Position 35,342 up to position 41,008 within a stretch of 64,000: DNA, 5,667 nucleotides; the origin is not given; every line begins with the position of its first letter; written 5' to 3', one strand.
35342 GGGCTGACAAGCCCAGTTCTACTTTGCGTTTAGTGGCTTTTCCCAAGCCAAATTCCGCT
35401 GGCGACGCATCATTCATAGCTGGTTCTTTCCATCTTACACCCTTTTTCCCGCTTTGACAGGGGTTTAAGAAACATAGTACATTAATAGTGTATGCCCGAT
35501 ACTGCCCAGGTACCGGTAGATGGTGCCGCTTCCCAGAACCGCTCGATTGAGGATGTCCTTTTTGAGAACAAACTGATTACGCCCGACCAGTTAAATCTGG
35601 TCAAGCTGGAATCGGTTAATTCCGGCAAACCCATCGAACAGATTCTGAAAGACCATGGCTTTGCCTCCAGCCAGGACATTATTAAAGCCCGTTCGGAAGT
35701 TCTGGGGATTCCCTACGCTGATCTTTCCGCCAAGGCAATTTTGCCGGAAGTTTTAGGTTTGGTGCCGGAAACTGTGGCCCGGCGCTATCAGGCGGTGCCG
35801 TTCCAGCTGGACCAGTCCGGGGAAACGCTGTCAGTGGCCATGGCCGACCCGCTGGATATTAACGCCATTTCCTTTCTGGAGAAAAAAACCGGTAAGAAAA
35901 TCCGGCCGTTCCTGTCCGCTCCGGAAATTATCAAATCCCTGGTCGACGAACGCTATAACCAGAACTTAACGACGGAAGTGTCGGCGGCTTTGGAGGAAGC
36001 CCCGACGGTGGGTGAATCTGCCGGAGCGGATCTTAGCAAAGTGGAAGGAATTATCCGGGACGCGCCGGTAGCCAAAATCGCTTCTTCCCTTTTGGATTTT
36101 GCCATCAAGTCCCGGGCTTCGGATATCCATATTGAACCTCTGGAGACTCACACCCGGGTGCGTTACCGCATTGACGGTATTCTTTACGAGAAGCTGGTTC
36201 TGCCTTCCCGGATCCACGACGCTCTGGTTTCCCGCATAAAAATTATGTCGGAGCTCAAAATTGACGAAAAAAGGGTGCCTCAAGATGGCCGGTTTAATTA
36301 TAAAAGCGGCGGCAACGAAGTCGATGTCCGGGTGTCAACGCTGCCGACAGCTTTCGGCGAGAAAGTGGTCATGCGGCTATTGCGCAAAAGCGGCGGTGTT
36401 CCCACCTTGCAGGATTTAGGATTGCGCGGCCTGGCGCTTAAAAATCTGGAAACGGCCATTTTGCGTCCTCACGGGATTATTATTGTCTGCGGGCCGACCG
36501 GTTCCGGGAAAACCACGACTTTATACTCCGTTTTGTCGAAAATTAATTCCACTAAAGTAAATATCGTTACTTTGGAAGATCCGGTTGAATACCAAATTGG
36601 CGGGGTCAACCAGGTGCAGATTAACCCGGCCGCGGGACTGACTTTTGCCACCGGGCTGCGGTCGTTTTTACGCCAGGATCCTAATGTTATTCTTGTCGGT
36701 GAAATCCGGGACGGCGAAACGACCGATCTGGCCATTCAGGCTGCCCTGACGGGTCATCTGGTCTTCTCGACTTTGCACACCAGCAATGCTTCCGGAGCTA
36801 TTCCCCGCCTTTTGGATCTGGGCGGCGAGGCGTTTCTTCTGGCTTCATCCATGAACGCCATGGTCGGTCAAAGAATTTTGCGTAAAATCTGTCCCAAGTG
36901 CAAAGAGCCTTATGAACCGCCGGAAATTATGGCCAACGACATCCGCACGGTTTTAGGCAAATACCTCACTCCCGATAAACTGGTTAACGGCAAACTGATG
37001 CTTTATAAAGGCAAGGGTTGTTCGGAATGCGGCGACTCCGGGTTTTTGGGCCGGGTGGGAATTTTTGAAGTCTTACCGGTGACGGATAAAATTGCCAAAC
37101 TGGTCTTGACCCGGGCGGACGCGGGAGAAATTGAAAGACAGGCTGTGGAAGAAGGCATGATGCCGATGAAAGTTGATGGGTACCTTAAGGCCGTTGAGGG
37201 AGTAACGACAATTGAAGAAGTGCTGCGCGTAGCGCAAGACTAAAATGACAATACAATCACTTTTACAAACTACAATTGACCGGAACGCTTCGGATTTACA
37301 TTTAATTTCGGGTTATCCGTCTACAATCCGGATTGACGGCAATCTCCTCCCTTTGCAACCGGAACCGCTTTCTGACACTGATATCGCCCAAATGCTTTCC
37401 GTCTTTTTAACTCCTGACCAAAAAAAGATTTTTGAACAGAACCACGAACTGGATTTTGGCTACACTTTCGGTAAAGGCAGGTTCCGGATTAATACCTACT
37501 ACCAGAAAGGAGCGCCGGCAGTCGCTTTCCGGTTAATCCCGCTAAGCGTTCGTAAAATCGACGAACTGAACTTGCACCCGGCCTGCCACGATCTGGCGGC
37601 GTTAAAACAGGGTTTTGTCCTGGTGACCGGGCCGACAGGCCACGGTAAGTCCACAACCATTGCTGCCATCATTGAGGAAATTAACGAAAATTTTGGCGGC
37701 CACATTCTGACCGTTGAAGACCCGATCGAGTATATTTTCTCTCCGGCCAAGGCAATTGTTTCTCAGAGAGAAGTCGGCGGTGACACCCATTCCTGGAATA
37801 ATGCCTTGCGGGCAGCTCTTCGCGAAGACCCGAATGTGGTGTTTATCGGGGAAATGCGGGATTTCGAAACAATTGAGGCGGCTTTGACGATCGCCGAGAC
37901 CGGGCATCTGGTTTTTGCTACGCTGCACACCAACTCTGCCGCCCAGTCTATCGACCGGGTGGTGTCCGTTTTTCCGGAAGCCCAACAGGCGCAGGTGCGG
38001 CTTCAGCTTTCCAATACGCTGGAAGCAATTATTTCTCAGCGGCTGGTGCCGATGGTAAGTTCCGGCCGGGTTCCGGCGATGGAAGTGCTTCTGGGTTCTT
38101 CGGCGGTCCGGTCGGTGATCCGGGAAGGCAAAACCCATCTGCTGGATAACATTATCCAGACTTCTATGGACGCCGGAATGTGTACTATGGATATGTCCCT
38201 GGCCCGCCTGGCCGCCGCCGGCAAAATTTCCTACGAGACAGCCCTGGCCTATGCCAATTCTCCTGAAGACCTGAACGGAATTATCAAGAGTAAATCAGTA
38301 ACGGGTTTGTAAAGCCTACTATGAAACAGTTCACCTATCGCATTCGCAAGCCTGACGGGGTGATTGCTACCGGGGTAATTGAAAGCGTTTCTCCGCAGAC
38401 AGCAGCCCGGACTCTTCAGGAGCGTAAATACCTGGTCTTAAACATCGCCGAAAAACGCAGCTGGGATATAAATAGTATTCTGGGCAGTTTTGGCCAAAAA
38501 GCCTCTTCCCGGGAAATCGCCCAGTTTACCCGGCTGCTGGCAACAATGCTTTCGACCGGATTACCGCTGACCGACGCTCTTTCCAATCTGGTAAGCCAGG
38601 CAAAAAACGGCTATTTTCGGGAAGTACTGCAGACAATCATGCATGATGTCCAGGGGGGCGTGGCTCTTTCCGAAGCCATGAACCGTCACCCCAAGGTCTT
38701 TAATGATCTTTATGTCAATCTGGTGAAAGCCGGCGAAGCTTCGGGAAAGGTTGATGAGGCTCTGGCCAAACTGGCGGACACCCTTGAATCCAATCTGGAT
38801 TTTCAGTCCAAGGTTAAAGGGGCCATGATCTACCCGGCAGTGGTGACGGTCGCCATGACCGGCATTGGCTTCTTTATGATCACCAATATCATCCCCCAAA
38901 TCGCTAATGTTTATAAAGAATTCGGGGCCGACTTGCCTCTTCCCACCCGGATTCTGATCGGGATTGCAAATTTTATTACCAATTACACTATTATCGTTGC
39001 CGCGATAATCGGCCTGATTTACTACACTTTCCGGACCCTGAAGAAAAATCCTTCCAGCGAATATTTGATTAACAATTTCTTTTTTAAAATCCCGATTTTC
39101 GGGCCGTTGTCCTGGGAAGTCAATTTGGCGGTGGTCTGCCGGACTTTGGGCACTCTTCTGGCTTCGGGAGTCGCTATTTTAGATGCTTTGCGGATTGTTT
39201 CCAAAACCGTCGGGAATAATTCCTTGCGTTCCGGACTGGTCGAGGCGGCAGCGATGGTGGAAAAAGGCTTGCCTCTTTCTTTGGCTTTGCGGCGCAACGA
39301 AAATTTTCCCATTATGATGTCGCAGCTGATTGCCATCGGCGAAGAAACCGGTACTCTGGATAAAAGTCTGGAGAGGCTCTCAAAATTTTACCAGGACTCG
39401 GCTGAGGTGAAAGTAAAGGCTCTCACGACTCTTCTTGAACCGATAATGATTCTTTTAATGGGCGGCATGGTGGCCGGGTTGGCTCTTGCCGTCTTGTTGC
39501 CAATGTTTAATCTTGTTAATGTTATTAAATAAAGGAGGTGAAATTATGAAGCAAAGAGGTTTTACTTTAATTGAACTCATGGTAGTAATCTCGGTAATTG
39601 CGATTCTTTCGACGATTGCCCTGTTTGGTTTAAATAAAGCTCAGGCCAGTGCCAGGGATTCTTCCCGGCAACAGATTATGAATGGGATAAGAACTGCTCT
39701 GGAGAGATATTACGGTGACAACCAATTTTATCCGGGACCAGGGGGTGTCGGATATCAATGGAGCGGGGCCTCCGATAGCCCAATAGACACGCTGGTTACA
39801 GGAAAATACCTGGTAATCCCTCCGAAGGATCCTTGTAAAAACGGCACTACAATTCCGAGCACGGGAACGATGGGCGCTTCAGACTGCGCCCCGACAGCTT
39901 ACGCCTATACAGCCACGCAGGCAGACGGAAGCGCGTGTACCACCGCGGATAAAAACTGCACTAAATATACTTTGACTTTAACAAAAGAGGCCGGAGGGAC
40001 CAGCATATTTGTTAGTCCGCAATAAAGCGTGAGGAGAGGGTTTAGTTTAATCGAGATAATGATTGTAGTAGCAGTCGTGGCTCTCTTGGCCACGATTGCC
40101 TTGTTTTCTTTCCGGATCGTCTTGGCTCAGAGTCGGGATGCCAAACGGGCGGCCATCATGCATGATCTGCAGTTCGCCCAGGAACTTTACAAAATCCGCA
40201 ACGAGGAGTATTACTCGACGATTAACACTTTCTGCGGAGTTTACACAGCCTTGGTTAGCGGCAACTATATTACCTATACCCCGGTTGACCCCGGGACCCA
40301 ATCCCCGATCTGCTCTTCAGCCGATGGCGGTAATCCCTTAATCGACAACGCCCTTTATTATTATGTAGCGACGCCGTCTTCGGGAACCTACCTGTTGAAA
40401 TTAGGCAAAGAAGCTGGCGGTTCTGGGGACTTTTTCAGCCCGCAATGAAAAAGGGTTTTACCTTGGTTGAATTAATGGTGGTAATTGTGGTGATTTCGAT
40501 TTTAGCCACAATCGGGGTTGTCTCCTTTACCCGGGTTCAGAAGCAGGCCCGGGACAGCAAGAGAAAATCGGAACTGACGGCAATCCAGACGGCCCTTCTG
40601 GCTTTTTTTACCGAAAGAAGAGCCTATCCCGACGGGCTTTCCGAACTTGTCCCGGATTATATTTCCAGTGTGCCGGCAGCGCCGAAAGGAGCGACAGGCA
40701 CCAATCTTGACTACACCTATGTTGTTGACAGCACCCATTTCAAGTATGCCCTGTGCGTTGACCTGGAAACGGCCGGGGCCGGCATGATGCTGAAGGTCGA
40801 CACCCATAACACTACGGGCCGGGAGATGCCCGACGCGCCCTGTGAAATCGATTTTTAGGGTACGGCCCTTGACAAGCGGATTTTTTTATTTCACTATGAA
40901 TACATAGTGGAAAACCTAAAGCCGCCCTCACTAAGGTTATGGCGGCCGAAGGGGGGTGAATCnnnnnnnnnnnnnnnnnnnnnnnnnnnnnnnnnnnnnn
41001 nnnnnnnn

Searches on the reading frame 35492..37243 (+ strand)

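Call 77: search_protein_families(library=pfam, proteins=[window:35492-37243:+], max_evalue=0.0001)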
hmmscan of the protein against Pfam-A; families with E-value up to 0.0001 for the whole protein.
window:35492-37243:+ (583 aa): 2 families
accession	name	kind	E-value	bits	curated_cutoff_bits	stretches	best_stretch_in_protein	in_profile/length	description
PF00437.27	T2SSE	-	7.9e-127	423.4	24.9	1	190-579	5-370/370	Type II/IV secretion system protein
PF05157.20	MshEN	-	8.1e-19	67.8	23.1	1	71-157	1-86/90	MshEN domain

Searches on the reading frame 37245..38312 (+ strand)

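Call 77: search_protein_families(library=pfam, proteins=[window:37245-38312:+], max_evalue=0.0001)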
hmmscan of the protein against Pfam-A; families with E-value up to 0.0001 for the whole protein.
window:37245-38312:+ (355 aa): 1 family
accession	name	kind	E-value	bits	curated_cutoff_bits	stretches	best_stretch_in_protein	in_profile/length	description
PF00437.27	T2SSE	-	4.4e-44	151.1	24.9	1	3-271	12-282/370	Type II/IV secretion system protein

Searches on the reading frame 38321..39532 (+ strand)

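Call 77: search_protein_families(library=pfam, proteins=[window:38321-39532:+], max_evalue=0.0001)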
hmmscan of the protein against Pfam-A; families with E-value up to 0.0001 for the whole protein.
window:38321-39532:+ (403 aa): 1 family
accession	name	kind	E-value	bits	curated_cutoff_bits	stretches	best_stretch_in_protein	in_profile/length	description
PF00482.28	T2SSF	-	1.2e-61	206.7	25.2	2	69-192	1-125/125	Type II secretion system (T2SS), protein F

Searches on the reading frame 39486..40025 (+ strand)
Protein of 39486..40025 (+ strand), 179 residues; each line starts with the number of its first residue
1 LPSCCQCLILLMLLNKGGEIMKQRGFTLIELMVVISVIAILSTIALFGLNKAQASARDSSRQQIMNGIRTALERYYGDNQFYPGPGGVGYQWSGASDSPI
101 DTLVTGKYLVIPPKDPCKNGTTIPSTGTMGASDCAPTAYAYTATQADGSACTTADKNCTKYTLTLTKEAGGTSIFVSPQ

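Call 77: search_protein_families(library=pfam, proteins=[window:39486-40025:+], max_evalue=0.0001)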
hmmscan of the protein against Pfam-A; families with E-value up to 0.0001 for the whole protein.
window:39486-40025:+ (179 aa): 1 family
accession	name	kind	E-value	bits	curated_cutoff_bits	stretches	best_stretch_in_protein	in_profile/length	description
PF07963.17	N_methyl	-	1.3e-09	37.7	21.2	1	21-46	2-27/27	Prokaryotic N-terminal methylation motif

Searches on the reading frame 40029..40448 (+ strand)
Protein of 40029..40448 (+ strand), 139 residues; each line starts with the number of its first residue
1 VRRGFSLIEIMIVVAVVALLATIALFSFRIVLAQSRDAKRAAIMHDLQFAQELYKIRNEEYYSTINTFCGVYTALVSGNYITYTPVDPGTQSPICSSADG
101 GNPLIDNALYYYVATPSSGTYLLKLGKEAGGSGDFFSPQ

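Call 77: search_protein_families(library=pfam, proteins=[window:40029-40448:+], max_evalue=0.0001)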
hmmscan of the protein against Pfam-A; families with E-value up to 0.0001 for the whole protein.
window:40029-40448:+ (139 aa): 1 family
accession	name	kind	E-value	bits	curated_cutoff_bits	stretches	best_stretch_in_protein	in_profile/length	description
PF07963.17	N_methyl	-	1.6e-06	27.8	21.2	1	2-25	4-27/27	Prokaryotic N-terminal methylation motif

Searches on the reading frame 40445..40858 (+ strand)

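Call 77: search_protein_families(library=pfam, proteins=[window:40445-40858:+], max_evalue=0.0001)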
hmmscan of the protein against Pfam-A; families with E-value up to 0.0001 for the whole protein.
window:40445-40858:+ (137 aa): 1 family
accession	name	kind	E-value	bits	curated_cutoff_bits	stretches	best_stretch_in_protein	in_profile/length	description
PF07963.17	N_methyl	-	6.1e-08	32.4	21.2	1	2-23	4-25/27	Prokaryotic N-terminal methylation motif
